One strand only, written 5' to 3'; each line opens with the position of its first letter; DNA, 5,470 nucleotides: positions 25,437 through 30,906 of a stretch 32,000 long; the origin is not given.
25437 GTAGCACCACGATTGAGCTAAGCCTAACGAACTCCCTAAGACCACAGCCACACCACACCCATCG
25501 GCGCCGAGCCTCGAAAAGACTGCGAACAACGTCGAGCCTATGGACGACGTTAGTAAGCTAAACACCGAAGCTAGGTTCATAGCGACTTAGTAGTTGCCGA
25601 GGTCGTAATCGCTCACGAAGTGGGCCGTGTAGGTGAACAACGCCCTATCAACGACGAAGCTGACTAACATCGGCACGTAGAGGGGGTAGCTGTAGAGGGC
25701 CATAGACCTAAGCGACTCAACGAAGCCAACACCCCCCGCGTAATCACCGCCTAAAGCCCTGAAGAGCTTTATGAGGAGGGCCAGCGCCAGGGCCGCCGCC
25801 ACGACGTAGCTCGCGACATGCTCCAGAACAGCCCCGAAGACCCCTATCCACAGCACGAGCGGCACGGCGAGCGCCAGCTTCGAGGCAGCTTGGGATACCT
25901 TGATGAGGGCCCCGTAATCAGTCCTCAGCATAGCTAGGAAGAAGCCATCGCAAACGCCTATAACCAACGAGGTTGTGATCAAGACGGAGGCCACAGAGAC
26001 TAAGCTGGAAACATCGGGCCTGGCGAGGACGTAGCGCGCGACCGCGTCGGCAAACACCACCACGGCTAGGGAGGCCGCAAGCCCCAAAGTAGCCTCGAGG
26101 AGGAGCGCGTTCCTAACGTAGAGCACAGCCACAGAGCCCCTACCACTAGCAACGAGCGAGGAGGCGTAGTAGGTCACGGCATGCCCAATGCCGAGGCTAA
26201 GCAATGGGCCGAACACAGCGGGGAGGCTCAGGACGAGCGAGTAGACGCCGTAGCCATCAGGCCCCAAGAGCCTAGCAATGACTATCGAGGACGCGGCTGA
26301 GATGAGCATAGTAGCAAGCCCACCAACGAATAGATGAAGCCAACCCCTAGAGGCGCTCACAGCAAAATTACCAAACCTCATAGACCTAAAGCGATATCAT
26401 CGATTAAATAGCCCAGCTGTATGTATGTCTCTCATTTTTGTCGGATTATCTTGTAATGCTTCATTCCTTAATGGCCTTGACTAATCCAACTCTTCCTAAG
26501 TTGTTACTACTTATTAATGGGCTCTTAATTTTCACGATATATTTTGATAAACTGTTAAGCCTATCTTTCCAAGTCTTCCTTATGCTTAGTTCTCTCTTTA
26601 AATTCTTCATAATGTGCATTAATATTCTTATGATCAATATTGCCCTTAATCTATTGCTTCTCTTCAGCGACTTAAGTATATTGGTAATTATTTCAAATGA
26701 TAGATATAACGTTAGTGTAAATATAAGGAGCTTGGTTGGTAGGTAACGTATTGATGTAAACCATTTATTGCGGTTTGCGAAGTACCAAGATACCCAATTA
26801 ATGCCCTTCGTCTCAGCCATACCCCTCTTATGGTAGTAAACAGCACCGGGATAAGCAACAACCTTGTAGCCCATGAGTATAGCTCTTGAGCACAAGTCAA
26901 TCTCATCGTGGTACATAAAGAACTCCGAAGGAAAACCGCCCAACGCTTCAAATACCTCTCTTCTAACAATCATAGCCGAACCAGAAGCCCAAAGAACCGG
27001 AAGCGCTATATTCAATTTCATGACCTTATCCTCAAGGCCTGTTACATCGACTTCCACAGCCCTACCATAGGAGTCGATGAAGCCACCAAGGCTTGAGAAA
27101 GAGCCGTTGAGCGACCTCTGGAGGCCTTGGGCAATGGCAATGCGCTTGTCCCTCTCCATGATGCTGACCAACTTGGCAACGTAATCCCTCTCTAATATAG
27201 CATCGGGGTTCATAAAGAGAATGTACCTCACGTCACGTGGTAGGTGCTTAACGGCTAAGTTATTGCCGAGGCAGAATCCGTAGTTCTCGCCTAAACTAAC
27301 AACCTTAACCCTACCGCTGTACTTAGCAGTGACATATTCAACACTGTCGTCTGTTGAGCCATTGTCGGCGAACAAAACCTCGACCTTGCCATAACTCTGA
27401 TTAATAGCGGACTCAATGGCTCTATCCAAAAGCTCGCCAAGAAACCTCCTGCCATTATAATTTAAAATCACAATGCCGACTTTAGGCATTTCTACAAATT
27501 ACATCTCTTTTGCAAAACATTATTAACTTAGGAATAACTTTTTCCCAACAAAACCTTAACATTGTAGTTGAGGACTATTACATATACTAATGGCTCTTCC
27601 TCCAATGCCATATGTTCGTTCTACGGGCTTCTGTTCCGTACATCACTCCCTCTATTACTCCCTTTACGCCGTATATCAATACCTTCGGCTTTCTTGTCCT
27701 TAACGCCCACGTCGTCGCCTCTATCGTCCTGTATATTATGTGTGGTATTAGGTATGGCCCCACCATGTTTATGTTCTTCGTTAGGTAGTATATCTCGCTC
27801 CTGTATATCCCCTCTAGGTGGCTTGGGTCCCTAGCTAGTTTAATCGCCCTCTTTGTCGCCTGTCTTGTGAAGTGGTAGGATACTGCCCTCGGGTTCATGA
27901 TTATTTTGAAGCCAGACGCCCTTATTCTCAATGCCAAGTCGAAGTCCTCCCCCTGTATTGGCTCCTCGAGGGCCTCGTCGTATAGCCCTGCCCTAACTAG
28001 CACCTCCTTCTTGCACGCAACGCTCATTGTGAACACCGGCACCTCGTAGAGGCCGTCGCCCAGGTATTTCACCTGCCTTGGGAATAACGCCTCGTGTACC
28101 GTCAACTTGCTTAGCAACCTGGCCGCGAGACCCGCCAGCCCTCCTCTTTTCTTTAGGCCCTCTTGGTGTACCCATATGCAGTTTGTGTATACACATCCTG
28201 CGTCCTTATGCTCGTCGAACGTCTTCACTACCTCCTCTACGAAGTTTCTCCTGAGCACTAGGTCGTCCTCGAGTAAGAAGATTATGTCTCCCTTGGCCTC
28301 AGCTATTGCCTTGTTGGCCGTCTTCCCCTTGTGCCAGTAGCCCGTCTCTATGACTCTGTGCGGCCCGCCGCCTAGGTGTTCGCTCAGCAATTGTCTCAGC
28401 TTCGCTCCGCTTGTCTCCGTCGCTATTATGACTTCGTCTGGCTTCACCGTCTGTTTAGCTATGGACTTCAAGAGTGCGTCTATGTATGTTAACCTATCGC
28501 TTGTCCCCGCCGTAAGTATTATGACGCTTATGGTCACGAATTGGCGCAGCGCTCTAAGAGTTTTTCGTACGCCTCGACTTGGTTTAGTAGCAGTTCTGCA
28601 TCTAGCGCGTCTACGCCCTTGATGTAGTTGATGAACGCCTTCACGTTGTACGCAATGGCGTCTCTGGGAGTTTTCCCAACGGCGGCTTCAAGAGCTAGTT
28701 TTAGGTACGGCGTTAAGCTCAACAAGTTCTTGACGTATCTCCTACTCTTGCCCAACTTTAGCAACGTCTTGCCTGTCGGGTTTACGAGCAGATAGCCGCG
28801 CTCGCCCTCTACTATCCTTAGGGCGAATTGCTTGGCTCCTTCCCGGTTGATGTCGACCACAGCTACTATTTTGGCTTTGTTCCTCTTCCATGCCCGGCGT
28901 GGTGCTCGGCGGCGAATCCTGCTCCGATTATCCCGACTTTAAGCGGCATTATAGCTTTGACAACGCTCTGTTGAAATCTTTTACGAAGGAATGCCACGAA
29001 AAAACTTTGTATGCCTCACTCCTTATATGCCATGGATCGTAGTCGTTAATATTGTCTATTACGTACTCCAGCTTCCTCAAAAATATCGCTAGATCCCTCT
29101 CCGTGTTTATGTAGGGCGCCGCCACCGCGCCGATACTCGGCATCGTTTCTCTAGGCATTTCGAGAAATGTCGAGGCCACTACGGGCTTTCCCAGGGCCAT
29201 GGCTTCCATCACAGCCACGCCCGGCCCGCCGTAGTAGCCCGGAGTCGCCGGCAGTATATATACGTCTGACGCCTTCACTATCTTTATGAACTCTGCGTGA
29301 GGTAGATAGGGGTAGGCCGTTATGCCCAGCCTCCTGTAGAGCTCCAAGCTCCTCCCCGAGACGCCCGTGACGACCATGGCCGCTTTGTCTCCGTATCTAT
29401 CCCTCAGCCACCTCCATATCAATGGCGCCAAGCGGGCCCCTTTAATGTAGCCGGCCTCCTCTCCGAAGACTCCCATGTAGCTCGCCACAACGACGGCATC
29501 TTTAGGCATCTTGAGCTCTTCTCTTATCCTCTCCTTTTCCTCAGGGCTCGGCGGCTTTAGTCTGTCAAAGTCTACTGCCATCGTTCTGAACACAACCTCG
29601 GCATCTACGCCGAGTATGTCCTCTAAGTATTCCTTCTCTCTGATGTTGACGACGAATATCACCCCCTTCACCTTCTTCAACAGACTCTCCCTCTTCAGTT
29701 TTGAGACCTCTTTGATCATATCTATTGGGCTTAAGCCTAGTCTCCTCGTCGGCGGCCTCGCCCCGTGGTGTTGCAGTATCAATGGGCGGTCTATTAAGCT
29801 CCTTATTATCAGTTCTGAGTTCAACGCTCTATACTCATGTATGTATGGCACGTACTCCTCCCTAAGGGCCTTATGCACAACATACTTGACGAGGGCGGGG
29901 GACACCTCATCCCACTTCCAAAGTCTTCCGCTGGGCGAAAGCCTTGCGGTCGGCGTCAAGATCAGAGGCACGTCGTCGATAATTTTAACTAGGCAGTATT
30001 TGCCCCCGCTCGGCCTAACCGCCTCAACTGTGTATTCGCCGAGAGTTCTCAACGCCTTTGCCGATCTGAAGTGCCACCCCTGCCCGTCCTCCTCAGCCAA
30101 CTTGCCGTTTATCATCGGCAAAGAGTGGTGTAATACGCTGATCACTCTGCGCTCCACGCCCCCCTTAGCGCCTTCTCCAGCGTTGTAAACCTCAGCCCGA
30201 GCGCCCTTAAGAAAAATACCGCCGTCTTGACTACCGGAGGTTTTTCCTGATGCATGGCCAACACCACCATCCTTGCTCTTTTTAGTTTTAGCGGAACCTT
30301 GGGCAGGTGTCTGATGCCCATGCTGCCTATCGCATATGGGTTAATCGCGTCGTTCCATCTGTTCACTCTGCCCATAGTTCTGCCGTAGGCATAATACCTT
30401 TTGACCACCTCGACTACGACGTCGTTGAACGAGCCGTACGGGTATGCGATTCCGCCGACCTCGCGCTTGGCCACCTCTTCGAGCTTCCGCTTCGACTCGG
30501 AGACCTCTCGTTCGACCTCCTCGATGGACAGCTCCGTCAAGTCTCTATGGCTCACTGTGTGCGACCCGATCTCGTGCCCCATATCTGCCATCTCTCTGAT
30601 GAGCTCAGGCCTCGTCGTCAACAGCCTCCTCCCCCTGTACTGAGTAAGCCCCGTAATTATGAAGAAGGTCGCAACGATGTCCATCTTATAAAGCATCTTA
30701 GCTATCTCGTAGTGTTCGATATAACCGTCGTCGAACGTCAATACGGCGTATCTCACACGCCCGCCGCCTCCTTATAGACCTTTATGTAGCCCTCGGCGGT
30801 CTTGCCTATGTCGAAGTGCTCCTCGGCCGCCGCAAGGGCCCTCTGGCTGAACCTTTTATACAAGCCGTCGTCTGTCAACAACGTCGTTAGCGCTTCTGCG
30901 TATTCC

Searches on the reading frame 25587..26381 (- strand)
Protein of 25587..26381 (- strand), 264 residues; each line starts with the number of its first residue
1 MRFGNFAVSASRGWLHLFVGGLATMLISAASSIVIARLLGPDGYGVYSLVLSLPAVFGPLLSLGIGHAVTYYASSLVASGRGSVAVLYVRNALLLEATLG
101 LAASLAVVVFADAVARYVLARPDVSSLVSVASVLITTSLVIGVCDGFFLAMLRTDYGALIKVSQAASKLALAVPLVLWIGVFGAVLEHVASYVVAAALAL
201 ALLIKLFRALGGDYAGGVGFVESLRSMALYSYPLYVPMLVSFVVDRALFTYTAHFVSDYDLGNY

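Call 14: search_protein_families(library=pfam, proteins=[window:25587-26381:-], max_evalue=0.001)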
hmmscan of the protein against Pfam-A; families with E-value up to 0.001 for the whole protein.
window:25587-26381:- (264 aa): 3 families
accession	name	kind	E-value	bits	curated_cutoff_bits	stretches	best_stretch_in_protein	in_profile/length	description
PF01943.22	Polysacc_synt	-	1.4e-14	54.7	28.2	1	12-242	3-222/274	Polysaccharide biosynthesis protein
PF13440.11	Polysacc_synt_3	-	3.8e-06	26.8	23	1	34-201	1-159/293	Polysaccharide biosynthesis protein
PF01554.23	MatE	-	5e-06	26.7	24.9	1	21-153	6-136/161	MatE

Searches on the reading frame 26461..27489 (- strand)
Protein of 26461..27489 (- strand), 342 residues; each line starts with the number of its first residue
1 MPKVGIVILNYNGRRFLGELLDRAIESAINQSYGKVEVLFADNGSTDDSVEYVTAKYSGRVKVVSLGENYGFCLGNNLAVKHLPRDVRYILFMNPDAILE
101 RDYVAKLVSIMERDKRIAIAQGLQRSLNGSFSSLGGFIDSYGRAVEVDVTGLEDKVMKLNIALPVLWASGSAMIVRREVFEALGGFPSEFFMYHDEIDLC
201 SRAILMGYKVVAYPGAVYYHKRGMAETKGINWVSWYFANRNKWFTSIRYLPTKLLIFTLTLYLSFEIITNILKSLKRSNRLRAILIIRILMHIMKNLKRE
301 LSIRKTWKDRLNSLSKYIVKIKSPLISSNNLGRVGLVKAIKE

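Call 14: search_protein_families(library=pfam, proteins=[window:26461-27489:-], max_evalue=0.001)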
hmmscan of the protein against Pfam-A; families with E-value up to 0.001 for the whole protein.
window:26461-27489:- (342 aa): 4 families
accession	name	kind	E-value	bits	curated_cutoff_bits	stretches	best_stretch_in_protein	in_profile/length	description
PF00535.33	Glycos_transf_2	-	7.5e-21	75.2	23.3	1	6-183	2-167/168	Glycosyl transferase family 2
PF13641.12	Glyco_tranf_2_3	-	1.3e-15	58.5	27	1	2-223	1-214/230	Glycosyltransferase like family 2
PF13632.12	Glyco_trans_2_3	-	5.1e-10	39.9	27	1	89-267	1-176/198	Glycosyl transferase family group 2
PF10111.15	Glyco_tranf_2_2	-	3.9e-05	23.7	27.3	1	33-222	25-218/276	Glycosyltransferase like family 2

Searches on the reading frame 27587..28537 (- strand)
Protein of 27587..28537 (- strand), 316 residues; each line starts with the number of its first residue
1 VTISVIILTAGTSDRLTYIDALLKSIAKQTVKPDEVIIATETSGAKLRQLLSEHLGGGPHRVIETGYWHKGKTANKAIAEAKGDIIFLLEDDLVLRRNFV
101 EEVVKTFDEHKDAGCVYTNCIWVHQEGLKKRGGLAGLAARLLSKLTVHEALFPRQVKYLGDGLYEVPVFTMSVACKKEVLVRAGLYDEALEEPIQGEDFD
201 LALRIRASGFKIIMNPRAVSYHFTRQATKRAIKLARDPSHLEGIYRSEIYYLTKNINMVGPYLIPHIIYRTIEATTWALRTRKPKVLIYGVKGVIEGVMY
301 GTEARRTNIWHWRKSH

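Call 14: search_protein_families(library=pfam, proteins=[window:27587-28537:-], max_evalue=0.001)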
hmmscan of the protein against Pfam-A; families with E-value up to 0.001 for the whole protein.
window:27587-28537:- (316 aa): 4 families
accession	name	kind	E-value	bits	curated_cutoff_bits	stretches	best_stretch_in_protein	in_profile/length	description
PF13641.12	Glyco_tranf_2_3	-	1.2e-13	52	27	1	3-234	3-223/230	Glycosyltransferase like family 2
PF00535.33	Glycos_transf_2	-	7.7e-13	49.2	23.3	1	12-117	9-113/168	Glycosyl transferase family 2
PF13506.12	Glyco_transf_21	-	1.5e-05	25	21.7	1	74-225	22-157/174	Glycosyl transferase family 21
PF10111.15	Glyco_tranf_2_2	-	0.00032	20.7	27.3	1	8-223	4-217/276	Glycosyltransferase like family 2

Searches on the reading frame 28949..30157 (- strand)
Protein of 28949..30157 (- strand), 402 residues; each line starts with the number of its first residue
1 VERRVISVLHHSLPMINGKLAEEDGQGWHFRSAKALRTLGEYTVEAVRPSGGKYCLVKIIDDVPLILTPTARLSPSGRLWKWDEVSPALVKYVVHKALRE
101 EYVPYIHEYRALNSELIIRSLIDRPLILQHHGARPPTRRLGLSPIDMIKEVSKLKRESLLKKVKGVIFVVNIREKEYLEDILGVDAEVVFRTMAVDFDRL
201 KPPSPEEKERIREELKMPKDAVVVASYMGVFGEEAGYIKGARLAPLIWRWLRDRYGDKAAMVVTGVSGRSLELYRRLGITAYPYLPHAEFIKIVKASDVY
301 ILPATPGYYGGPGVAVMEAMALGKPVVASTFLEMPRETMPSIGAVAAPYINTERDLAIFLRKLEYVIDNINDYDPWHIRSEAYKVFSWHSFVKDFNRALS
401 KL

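Call 14: search_protein_families(library=pfam, proteins=[window:28949-30157:-], max_evalue=0.001)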
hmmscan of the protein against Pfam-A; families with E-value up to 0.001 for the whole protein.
window:28949-30157:- (402 aa): 2 families
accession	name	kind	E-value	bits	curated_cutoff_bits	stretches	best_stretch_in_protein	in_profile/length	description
PF00534.26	Glycos_transf_1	-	2.7e-08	34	26.4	1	279-338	75-130/172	Glycosyl transferases group 1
PF13692.12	Glyco_trans_1_4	-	4.8e-08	33.8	27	1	247-333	23-110/142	Glycosyl transferases group 1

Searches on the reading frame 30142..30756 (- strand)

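Call 16: search_protein_families(library=pfam, proteins=[window:30142-30756:-], max_evalue=0.01)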
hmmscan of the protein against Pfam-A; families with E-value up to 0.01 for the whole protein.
window:30142-30756:- (204 aa): 2 families
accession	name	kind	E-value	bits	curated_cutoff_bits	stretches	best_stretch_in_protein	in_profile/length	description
PF01522.26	Polysacc_deac_1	-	1.5e-28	99.6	23.1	1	3-121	8-119/124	Polysaccharide deacetylase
PF23569.1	NBD_SMAX1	-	0.0061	16.7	27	1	65-106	71-112/212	SMAX1 nucleotide binding domain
